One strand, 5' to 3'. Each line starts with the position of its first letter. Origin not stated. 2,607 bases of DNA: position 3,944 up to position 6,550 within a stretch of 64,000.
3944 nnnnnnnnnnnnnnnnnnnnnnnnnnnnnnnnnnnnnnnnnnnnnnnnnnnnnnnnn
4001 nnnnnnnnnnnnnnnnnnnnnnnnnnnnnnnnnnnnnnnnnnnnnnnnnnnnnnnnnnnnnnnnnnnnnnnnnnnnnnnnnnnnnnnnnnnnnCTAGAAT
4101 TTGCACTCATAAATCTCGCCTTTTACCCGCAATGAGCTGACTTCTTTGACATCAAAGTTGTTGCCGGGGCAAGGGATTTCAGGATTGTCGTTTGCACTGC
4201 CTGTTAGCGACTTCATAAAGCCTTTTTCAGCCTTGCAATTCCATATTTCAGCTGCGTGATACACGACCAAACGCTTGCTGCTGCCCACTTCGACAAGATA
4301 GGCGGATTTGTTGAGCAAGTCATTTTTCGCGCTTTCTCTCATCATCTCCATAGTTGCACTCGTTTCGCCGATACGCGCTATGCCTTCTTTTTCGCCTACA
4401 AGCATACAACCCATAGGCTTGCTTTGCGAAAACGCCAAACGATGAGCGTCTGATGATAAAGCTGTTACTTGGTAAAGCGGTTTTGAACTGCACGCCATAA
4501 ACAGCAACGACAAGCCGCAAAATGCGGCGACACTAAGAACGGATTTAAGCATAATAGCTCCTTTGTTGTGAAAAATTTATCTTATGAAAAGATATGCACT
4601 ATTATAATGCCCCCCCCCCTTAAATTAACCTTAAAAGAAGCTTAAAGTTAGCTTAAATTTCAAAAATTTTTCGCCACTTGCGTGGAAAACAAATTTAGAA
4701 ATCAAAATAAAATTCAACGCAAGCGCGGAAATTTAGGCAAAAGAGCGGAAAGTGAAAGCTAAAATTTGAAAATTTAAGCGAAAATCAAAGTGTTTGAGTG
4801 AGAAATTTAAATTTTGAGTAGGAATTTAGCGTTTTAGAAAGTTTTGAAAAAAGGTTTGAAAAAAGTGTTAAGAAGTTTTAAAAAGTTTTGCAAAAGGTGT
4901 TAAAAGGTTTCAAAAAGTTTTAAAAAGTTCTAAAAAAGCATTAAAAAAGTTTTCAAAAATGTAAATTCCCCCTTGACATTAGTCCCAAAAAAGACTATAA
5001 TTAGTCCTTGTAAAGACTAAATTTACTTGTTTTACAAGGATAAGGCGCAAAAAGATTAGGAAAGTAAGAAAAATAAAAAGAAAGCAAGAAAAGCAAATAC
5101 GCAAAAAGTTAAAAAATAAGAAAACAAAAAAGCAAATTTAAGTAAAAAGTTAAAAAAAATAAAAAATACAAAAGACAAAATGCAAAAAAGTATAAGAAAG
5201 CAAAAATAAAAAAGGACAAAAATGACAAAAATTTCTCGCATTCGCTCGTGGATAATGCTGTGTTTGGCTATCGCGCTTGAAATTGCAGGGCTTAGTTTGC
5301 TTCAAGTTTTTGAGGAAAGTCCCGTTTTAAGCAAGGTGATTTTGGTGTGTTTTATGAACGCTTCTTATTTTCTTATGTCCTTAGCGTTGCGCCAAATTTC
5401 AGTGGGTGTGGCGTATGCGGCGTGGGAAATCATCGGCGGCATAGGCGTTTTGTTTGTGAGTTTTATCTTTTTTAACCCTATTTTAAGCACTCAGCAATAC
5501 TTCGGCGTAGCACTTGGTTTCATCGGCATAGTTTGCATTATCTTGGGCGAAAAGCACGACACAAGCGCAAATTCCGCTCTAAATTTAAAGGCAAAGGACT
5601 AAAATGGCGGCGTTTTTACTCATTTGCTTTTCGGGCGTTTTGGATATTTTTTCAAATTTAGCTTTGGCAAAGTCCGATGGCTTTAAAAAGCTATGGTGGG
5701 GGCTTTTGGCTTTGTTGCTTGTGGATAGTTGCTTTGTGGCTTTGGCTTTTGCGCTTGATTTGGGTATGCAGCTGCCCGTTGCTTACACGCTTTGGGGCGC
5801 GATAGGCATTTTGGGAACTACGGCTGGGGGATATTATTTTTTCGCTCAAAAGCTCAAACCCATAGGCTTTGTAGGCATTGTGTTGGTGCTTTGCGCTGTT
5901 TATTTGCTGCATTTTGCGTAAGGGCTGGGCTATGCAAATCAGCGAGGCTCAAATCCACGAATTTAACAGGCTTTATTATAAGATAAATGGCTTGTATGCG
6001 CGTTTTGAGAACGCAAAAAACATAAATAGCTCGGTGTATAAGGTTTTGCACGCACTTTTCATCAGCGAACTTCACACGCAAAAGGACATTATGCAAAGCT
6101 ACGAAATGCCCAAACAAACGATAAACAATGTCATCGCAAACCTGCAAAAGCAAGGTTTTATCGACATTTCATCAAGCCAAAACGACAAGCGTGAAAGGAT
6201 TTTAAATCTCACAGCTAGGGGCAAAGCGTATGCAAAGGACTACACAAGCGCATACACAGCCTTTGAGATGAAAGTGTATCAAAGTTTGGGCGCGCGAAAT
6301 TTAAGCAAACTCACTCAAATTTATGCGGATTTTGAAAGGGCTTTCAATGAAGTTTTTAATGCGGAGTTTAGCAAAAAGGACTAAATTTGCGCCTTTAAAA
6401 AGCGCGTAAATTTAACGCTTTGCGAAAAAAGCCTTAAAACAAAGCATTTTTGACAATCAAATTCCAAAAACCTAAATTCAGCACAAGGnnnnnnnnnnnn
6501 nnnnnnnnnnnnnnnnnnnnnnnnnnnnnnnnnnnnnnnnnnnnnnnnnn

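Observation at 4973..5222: E. coli-type consensus promoter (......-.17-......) with nested palindromes and a 220-nt purine-only leader upstream of a paired-SMR efflux operon followed by a MarR regulator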

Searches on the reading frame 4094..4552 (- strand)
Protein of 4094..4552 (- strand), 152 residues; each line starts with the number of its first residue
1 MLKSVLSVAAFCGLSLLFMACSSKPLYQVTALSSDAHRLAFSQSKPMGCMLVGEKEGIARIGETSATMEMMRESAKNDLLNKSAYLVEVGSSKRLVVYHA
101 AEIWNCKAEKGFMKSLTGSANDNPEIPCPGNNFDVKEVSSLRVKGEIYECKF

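Call 6: search_protein_families(library=pfam, proteins=[window:4094-4552:-], max_evalue=0.01)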
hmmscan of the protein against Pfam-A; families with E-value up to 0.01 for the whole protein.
window:4094-4552:- (152 aa): 0 families

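Call 14: search_protein_families(library=ncbifam, proteins=[window:4094-4552:-], max_evalue=0.01)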
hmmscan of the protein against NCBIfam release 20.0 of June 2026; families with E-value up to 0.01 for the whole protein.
window:4094-4552:- (152 aa): 1 family
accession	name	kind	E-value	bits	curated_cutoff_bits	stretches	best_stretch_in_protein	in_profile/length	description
NF007409.0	PRK09945.1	equivalog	0.00011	20.9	830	1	40-148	106-214/418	hypothetical protein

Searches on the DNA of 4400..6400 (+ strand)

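Call 4: search_rna_families(source=window, start=4400, end=5400, threshold=evalue, max_evalue=10)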
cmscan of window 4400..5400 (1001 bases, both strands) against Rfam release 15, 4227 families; matches with E-value up to 10: 6.
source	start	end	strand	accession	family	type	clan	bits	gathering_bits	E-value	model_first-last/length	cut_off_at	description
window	4580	4694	-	RF02969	DUF3800-I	Gene; sRNA;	-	20.4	44.2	2.1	1-115/115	no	DUF3800-I RNA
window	5197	5373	+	RF01462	rli26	Gene; sRNA;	-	18.4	100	2.8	1-188/188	no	Listeria sRNA rli26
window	5324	5393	+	RF01797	fstAT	Gene; antitoxin;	-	18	72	3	1-94/94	no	Fst antitoxin sRNA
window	4633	4673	+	RF02052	STnc630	Gene; sRNA;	-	17.1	55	2.3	1-166/166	no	Enterobacterial sRNA STnc630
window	4653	4709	-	RF00697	mir-186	Gene; miRNA;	-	16.7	70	4.7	1-82/82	no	mir-186 microRNA precursor family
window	4652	4780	+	RF04189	icd-II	Cis-reg;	-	16.1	99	9.2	1-133/133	no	icd-II ncRNA motif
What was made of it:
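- On Guanidine-I, -II and -III riboswitches, or any other Rfam cis-regulatory RNA: No relevant match at E <= 10 in 4400-5400 (call 4).
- Closest known: Guanidine riboswitches. Different: There is no Rfam match at E <= 10 (call 4).
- Checked: There is no Rfam match at E <= 10 apart from noise far below the gathering scores (call 4).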

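Call 56: search_dna_similar(query=window:4960-6400:+, collection=plasmids, mode=distant, max_rows=8)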
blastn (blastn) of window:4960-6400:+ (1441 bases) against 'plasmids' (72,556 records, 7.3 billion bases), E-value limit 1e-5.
No match.
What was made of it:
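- There is no plasmid match (call 56).
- Tried and rejected: There is no match in PLSDB (call 56).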

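Call 57: search_rna_families(sources=[L022, L012, L015, L018, L005, L034], threshold=gathering)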
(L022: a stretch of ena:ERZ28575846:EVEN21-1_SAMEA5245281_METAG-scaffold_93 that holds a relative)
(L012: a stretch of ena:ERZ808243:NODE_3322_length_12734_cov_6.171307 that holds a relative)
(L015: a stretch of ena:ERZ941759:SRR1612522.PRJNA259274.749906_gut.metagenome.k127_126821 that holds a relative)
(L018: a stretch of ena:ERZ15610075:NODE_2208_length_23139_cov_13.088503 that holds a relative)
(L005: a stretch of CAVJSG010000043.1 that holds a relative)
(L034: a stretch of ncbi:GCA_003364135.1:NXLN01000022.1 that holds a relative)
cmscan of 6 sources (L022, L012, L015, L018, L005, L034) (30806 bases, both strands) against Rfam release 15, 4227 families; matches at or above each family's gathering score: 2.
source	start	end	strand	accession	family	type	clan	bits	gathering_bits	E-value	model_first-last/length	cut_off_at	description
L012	2559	2633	+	RF00005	tRNA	Gene; tRNA;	CL00001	67.7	29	6.6e-13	1-71/71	no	tRNA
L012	2649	2722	+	RF00005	tRNA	Gene; tRNA;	CL00001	63.9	29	7e-12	1-71/71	no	tRNA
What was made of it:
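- On Guanidine-I, -II and -III riboswitches, or any other Rfam cis-regulatory RNA: None at gathering score in six orthologous loci (call 57).
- Against a sensor role for the leader: there is no Rfam match (calls 4, 57). There is no Rfam match in the window or in orthologues (calls 4, 57).
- Tried and rejected: Rfam scans of the window leader at E <= 10 (call 4) and of six orthologous loci at gathering score (call 57) found nothing relevant.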
